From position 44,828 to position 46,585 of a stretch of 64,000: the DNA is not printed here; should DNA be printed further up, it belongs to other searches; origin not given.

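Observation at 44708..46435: Orphan pair: small secreted peptide gene immediately upstream of a zinc-finger/TPR regulator, RRNPP-like arrangement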

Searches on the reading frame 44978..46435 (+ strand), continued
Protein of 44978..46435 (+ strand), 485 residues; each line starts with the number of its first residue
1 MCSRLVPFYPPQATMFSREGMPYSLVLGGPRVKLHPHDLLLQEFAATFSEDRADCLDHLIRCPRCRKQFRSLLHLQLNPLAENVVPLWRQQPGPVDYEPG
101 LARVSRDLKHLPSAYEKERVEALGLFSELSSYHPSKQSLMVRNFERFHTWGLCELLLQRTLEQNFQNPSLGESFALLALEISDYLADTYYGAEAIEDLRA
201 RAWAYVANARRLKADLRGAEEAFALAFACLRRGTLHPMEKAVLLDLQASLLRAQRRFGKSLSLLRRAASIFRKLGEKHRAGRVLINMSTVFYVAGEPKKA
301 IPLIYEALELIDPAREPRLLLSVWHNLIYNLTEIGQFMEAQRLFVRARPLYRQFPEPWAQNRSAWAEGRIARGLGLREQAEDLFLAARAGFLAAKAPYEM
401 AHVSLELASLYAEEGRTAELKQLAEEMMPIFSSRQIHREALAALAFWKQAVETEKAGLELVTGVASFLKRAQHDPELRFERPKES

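Call 66: list_cluster_members(proteins=[P0135, P0206, P0259, P0222, P0196, P0144, P0164, P0208, P0283, P0240])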
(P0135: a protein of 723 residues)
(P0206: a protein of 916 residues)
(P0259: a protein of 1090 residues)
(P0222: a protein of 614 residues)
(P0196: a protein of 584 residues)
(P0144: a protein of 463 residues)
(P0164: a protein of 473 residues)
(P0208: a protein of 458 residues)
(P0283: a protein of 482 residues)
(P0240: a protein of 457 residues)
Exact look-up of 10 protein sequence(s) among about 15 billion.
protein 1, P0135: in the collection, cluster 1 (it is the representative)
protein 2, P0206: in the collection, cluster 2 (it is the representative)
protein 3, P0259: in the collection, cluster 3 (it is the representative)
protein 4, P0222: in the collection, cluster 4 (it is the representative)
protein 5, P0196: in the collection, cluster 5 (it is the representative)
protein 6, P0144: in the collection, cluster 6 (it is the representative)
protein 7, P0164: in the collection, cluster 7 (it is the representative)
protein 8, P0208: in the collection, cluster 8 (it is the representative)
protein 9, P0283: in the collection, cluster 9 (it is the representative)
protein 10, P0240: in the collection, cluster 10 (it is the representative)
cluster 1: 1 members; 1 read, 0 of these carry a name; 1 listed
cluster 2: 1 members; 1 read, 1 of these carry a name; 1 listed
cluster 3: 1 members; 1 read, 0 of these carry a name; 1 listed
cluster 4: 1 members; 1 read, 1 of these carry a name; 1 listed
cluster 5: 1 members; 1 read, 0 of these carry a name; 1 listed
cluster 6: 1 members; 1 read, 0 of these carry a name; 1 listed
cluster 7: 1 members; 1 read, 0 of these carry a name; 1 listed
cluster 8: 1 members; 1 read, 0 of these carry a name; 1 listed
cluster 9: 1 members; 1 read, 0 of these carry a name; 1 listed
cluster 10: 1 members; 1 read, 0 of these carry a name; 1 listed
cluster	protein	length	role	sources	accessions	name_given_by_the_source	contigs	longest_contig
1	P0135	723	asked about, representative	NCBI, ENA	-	-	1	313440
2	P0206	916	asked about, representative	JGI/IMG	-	tetratricopeptide (TPR) repeat protein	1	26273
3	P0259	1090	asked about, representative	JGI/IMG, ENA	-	-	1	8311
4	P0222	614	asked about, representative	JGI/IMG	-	tetratricopeptide (TPR) repeat protein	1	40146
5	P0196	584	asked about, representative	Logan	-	-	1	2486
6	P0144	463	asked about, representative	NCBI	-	-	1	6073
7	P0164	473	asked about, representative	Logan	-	-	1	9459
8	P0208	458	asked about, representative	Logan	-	-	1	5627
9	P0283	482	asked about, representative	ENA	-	-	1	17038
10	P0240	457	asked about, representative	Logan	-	-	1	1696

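Call 67: search_protein_families(library=pfam, proteins=[P0206, P0259, P0222, P0196, P0135, P0152, P0244, P0260, P0139], max_evalue=0.001)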
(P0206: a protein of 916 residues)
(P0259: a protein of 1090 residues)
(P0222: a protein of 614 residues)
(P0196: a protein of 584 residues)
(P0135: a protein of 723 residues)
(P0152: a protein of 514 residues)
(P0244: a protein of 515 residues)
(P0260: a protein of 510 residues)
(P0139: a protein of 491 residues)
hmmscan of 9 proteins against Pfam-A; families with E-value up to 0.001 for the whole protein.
P0206 (916 aa): 5 families
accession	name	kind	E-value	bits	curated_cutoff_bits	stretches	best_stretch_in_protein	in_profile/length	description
PF13424.12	TPR_12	-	6.8e-18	65.1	30.1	2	633-704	3-76/77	Tetratricopeptide repeat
PF17874.7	TPR_MalT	-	1.7e-09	37.9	45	1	194-342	39-188/336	MalT-like TPR region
PF07719.23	TPR_2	-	3.6e-08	33.4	27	0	633-662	1-30/34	Tetratricopeptide repeat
PF00515.34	TPR_1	-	3.7e-08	33.3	27.8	0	633-662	1-30/34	Tetratricopeptide repeat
PF13490.11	zf-HC2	-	7.2e-07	29.6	22.2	1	14-38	11-35/35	Putative zinc-finger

P0259 (1090 aa): 5 families
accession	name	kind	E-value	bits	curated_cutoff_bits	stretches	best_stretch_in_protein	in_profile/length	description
PF13424.12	TPR_12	-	8e-17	61.7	30.1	2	331-393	8-72/77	Tetratricopeptide repeat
PF13560.12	HTH_31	-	7.9e-11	42.5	27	1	627-679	7-60/64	Helix-turn-helix domain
PF01381.28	HTH_3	-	3.2e-10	40.3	23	1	629-675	4-50/55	Helix-turn-helix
PF07719.23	TPR_2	-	2.2e-05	24.7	27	0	371-394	6-29/34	Tetratricopeptide repeat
PF13181.12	TPR_8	-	0.00018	21.9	25.7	0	891-915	3-27/34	Tetratricopeptide repeat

P0222 (614 aa): 4 families
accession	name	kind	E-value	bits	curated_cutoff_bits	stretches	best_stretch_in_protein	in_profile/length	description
PF13424.12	TPR_12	-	7.1e-08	33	30.1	0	496-554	10-70/77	Tetratricopeptide repeat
PF13428.12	TPR_14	-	0.00017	22.4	23.5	0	533-570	5-42/44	Tetratricopeptide repeat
PF07719.23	TPR_2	-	0.00034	21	27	0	369-400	1-32/34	Tetratricopeptide repeat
PF00515.34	TPR_1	-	0.00082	19.5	27.8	0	327-353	1-27/34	Tetratricopeptide repeat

P0196 (584 aa): 4 families
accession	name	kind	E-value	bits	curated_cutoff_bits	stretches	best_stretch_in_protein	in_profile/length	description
PF13424.12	TPR_12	-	4.2e-16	59.4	30.1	3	334-405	2-75/77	Tetratricopeptide repeat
PF07719.23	TPR_2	-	3.4e-08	33.4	27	0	335-366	1-32/34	Tetratricopeptide repeat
PF00515.34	TPR_1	-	6.3e-05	23.1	27.8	0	293-322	1-30/34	Tetratricopeptide repeat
PF13432.12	TPR_16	-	0.00018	22.3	32.7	0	461-520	3-56/65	Tetratricopeptide repeat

P0135 (723 aa): 6 families
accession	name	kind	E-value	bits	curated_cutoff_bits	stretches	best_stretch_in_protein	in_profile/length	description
PF13424.12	TPR_12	-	1.1e-24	86.8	30.1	3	480-549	2-73/77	Tetratricopeptide repeat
PF13432.12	TPR_16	-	2.1e-12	47.6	32.7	1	607-659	3-49/65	Tetratricopeptide repeat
PF13374.12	TPR_10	-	5.8e-08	32.9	27.5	0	561-594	2-35/42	Tetratricopeptide repeat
PF00515.34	TPR_1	-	3.1e-07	30.4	27.8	0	77-102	2-27/34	Tetratricopeptide repeat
PF19757.4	DUF6244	-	0.00039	21.3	31.6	0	118-152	53-87/87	Family of unknown function (DUF6244)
PF07721.20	TPR_4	-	0.00072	20.4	27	0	562-586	2-26/26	Tetratricopeptide repeat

P0152 (514 aa): 3 families
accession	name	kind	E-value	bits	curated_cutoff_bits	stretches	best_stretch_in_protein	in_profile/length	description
PF13424.12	TPR_12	-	4.8e-12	46.3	30.1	2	271-342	2-75/77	Tetratricopeptide repeat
PF13374.12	TPR_10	-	2.6e-06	27.7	27.5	0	284-305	14-35/42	Tetratricopeptide repeat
PF07719.23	TPR_2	-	0.00091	19.6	27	0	273-303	2-32/34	Tetratricopeptide repeat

P0244 (515 aa): 1 family
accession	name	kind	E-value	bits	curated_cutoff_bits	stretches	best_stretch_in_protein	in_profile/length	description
PF13424.12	TPR_12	-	8.2e-08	32.8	30.1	1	274-335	12-75/77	Tetratricopeptide repeat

P0260 (510 aa): 2 families
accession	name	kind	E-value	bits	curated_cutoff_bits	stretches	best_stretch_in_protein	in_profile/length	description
PF13424.12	TPR_12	-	9.2e-10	39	30.1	1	260-331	1-74/77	Tetratricopeptide repeat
PF13181.12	TPR_8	-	0.00031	21.1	25.7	0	303-331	2-30/34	Tetratricopeptide repeat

P0139 (491 aa): 1 family
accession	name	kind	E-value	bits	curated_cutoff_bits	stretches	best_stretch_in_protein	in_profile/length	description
PF13424.12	TPR_12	-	3.9e-11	43.4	30.1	1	246-316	2-74/77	Tetratricopeptide repeat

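Call 70: find_homologous_proteins(query=P0222, max_evalue=1e-10)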
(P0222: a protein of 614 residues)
Query P0222 (614 aa): 396 proteins with E <= 1e-10 among 8000 candidates; the best 120 are listed.
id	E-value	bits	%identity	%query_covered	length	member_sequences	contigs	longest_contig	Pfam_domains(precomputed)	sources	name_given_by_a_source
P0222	0.0e+0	1354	100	100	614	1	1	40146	PF13424.13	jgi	jgi:tetratricopeptide (TPR) repeat protein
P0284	0.0e+0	1070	83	100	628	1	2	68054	PF13424.13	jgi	jgi:tetratricopeptide (TPR) repeat protein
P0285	2.6e-242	824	65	100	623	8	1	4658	PF13424.13,PF07719.24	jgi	jgi:tetratricopeptide (TPR) repeat protein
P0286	4.7e-234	797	64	93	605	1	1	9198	PF13424.13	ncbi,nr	ncbi:MAG: tetratricopeptide repeat protein [Acidobacteria bacterium]|nr:tetratricopeptide repeat pro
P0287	1.5e-233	795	64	100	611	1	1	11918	PF13424.13,PF07719.24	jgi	jgi:tetratricopeptide (TPR) repeat protein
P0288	5.8e-231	786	71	90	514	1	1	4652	PF13424.13,PF13428.13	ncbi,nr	ncbi:MAG TPA: hypothetical protein VE075_09620 [Thermoanaerobaculia bacterium]|nr:hypothetical prote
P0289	3.2e-222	758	62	99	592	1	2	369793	PF13424.13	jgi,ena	-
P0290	1.6e-220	752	65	94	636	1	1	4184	PF13424.13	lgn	-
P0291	3.0e-208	711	62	99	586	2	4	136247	PF13424.13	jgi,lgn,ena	-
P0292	1.2e-207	709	77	64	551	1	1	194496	PF13424.13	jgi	jgi:tetratricopeptide (TPR) repeat protein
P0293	2.9e-205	702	77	65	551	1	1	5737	PF13424.13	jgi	jgi:tetratricopeptide (TPR) repeat protein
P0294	1.8e-204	699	77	65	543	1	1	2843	PF13424.13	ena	-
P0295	5.0e-203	694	75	64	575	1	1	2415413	PF13424.13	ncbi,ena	-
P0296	1.6e-202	692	74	64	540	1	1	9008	PF13424.13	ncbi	-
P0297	5.1e-202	691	59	99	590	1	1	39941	PF13424.13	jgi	jgi:tetratricopeptide (TPR) repeat protein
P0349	1.9e-139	484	55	64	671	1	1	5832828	-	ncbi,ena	-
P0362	1.6e-132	461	58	64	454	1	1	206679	PF13424.13,PF13181.13,PF07719.24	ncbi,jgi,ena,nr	ncbi:MAG TPA: hypothetical protein VN493_31395 [Thermoanaerobaculia bacterium]|nr:hypothetical prote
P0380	8.7e-131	456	57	64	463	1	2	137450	PF13424.13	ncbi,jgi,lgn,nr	ncbi:MAG: MalT-like region [Acidobacteriota bacterium]|jgi:tetratricopeptide (TPR) repeat protein|nr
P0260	1.5e-130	455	49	90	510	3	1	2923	PF13424.13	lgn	-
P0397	7.2e-129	449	54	66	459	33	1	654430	PF13424.13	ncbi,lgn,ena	-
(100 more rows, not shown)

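Call 71: find_encoding_contigs(protein=P0295, flank=6000, max_places=1)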
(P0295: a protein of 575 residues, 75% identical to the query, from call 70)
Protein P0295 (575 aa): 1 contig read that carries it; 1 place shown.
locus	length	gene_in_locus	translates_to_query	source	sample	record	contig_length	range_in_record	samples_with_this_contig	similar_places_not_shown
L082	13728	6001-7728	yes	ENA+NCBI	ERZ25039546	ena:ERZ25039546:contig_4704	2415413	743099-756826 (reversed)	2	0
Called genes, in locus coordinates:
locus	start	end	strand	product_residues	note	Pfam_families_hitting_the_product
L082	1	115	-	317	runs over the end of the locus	PF01565:FAD_binding_4, PF02873:MurB_C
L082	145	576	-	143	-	PF02502:LacAB_rpiB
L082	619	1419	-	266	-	PF22435:MRM3-like_sub_bind (weak), PF00588:SpoU_methylase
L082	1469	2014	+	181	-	PF01931:NTPase_I-T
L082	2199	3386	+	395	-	PF00438:S-AdoMet_synt_N, PF02772:S-AdoMet_synt_M, PF02773:S-AdoMet_synt_C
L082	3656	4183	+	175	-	PF04542:Sigma70_r2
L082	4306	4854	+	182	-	PF04542:Sigma70_r2, PF08281:Sigma70_r4_2, PF04545:Sigma70_r4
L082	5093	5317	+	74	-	-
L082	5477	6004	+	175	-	PF04542:Sigma70_r2, PF08281:Sigma70_r4_2 (weak)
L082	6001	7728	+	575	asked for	PF13424:TPR_12 (faint)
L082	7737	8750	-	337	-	PF02423:OCD_Mu_crystall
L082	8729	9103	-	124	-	-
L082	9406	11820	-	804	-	PF03739:LptF_LptG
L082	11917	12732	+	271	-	PF00106:adh_short, PF08659:KR (weak), PF13561:adh_short_C2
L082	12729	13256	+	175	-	PF01242:PTPS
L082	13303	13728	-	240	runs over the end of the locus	PF05685:Uma2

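Call 72: find_encoding_contigs(protein=P0349, flank=6000, max_places=1)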
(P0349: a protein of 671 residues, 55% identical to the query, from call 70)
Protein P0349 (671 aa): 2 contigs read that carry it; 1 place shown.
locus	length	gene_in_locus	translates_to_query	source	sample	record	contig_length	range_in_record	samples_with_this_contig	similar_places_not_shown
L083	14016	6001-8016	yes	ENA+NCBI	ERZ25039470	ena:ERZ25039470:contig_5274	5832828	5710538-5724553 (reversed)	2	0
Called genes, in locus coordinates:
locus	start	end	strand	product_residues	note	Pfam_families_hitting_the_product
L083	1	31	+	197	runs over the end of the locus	PF01931:NTPase_I-T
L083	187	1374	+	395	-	PF00438:S-AdoMet_synt_N, PF02772:S-AdoMet_synt_M, PF02773:S-AdoMet_synt_C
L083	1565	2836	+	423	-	PF05221:AdoHcyase, PF02826:2-Hacid_dh_C, PF00670:AdoHcyase_NAD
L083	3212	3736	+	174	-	PF04542:Sigma70_r2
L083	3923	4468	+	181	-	PF04542:Sigma70_r2, PF08281:Sigma70_r4_2, PF04545:Sigma70_r4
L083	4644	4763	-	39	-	-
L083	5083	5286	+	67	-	-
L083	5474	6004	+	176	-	PF04542:Sigma70_r2 (weak), PF08281:Sigma70_r4_2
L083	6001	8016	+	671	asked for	-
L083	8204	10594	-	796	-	PF03739:LptF_LptG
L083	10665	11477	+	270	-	PF00106:adh_short, PF08659:KR (weak), PF13561:adh_short_C2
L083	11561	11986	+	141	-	PF01242:PTPS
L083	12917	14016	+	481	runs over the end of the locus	PF27155:Y4rL_C, PF22483:Mu-transpos_C_2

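Call 73: find_encoding_contigs(protein=P0397, flank=6000, max_places=1)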
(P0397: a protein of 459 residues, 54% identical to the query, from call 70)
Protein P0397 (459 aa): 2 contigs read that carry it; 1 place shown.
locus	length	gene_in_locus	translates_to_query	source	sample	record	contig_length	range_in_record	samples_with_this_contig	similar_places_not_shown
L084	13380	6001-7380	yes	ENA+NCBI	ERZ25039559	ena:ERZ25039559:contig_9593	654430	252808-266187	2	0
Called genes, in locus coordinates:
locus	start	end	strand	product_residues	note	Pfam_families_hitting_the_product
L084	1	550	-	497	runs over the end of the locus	PF22435:MRM3-like_sub_bind, PF00588:SpoU_methylase, PF02502:LacAB_rpiB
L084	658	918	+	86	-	-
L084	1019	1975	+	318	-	PF00438:S-AdoMet_synt_N, PF02772:S-AdoMet_synt_M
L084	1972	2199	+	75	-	PF02773:S-AdoMet_synt_C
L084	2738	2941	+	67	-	-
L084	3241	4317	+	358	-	PF13424:TPR_12 (faint)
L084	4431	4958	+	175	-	PF04542:Sigma70_r2, PF08281:Sigma70_r4_2 (weak), PF04545:Sigma70_r4 (weak)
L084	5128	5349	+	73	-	-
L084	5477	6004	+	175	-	PF04542:Sigma70_r2, PF08281:Sigma70_r4_2 (weak)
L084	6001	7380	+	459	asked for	PF13424:TPR_12 (weak)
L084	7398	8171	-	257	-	PF03739:LptF_LptG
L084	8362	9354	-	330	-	PF03739:LptF_LptG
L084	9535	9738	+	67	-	-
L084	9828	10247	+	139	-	PF01242:PTPS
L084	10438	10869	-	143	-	PF17762:HTH_ParB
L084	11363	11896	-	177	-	PF01656:CbiA (weak), PF13614:AAA_31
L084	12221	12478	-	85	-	PF02577:BFN_dom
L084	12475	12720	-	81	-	PF02577:BFN_dom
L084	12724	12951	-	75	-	-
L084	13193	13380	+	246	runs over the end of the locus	-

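Call 82: search_protein_families(library=pfam, proteins=[P0397, P0295, P0349, L084:5477-6004:+, L082:5477-6004:+, L082:4306-4854:+, L082:3656-4183:+, L084:3241-4317:+], max_evalue=0.01)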
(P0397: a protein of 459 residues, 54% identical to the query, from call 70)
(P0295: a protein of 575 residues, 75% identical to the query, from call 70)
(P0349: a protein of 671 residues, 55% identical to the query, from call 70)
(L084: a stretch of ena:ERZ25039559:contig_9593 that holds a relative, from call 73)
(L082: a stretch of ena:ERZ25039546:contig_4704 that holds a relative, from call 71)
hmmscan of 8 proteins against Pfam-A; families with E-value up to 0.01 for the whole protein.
P0397 (459 aa): 4 families
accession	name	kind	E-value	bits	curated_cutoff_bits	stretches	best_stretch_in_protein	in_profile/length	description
PF13424.12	TPR_12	-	3.3e-10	40.5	30.1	2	217-286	3-74/77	Tetratricopeptide repeat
PF13432.12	TPR_16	-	0.0021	18.9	32.7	1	343-394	3-48/65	Tetratricopeptide repeat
PF14559.12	TPR_19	-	0.0029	18.4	25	0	279-320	13-48/68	Tetratricopeptide repeat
PF13176.12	TPR_7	-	0.0083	16.6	27.9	0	220-251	2-33/36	Tetratricopeptide repeat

P0295 (575 aa): 4 families
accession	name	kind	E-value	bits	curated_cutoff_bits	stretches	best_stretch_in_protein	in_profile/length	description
PF13424.12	TPR_12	-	9.1e-06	26.2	30.1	1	332-396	8-74/77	Tetratricopeptide repeat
PF07719.23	TPR_2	-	0.00042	20.7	27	0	452-472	6-26/34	Tetratricopeptide repeat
PF00515.34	TPR_1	-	0.00074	19.7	27.8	0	285-309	1-25/34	Tetratricopeptide repeat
PF13428.12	TPR_14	-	0.00083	20.3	23.5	0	369-407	3-40/44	Tetratricopeptide repeat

P0349 (671 aa): 2 families
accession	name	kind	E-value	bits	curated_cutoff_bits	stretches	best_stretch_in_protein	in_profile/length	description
PF13432.12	TPR_16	-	0.00043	21.1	32.7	1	555-606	4-49/65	Tetratricopeptide repeat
PF13424.12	TPR_12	-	0.0011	19.6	30.1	0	428-497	3-74/77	Tetratricopeptide repeat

L084:5477-6004:+ (175 aa): 4 families
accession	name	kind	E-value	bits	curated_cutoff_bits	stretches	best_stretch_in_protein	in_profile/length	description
PF04542.20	Sigma70_r2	-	4e-08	33.4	24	1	18-79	4-70/71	Sigma-70 region 2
PF08281.18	Sigma70_r4_2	-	1.9e-07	31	25.7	1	108-149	2-43/54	Sigma-70, region 4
PF04545.22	Sigma70_r4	-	0.00069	19.5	24.1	1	113-160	1-48/50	Sigma-70, region 4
PF13560.12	HTH_31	-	0.0088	16.8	27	0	126-154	8-36/64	Helix-turn-helix domain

L082:5477-6004:+ (175 aa): 3 families
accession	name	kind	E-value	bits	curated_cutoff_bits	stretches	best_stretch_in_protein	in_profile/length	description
PF04542.20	Sigma70_r2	-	9.2e-08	32.2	24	1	18-80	3-70/71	Sigma-70 region 2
PF08281.18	Sigma70_r4_2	-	3.8e-07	30.1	25.7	1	109-158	2-51/54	Sigma-70, region 4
PF04545.22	Sigma70_r4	-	3.6e-05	23.6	24.1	1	114-161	1-48/50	Sigma-70, region 4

L082:4306-4854:+ (182 aa): 3 families
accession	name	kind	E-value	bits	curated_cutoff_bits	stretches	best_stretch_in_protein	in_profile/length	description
PF04542.20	Sigma70_r2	-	5.1e-10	39.4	24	1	19-80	4-70/71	Sigma-70 region 2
PF08281.18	Sigma70_r4_2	-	2.9e-09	36.9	25.7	1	110-159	3-52/54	Sigma-70, region 4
PF04545.22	Sigma70_r4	-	8e-08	32.1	24.1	1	114-162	1-49/50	Sigma-70, region 4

L082:3656-4183:+ (175 aa): 3 families
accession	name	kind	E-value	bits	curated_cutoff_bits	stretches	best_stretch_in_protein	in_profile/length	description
PF04542.20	Sigma70_r2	-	1.2e-09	38.2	24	1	21-79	6-69/71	Sigma-70 region 2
PF08281.18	Sigma70_r4_2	-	0.0023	18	25.7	1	110-152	3-45/54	Sigma-70, region 4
PF04545.22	Sigma70_r4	-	0.0024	17.8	24.1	1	115-161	2-48/50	Sigma-70, region 4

L084:3241-4317:+ (358 aa): 4 families
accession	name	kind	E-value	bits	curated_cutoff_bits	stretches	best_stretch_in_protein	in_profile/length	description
PF13424.12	TPR_12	-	2.3e-13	50.6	30.1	2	116-183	3-72/77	Tetratricopeptide repeat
PF00515.34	TPR_1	-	0.00015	21.8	27.8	0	75-101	1-27/34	Tetratricopeptide repeat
PF13374.12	TPR_10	-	0.00042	20.7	27.5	0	197-226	3-32/42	Tetratricopeptide repeat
PF07719.23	TPR_2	-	0.0034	17.8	27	0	157-184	2-29/34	Tetratricopeptide repeat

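Call 86: search_protein_families(library=padloc, proteins=[window:45071-46435:+, P0397, L084:5477-6004:+], max_evalue=0.01)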
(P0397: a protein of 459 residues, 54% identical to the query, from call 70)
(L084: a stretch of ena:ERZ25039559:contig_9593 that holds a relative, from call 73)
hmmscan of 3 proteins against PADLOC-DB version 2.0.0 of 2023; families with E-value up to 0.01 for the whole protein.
window:45071-46435:+ (454 aa): 0 families

P0397 (459 aa): 0 families

L084:5477-6004:+ (175 aa): 0 families
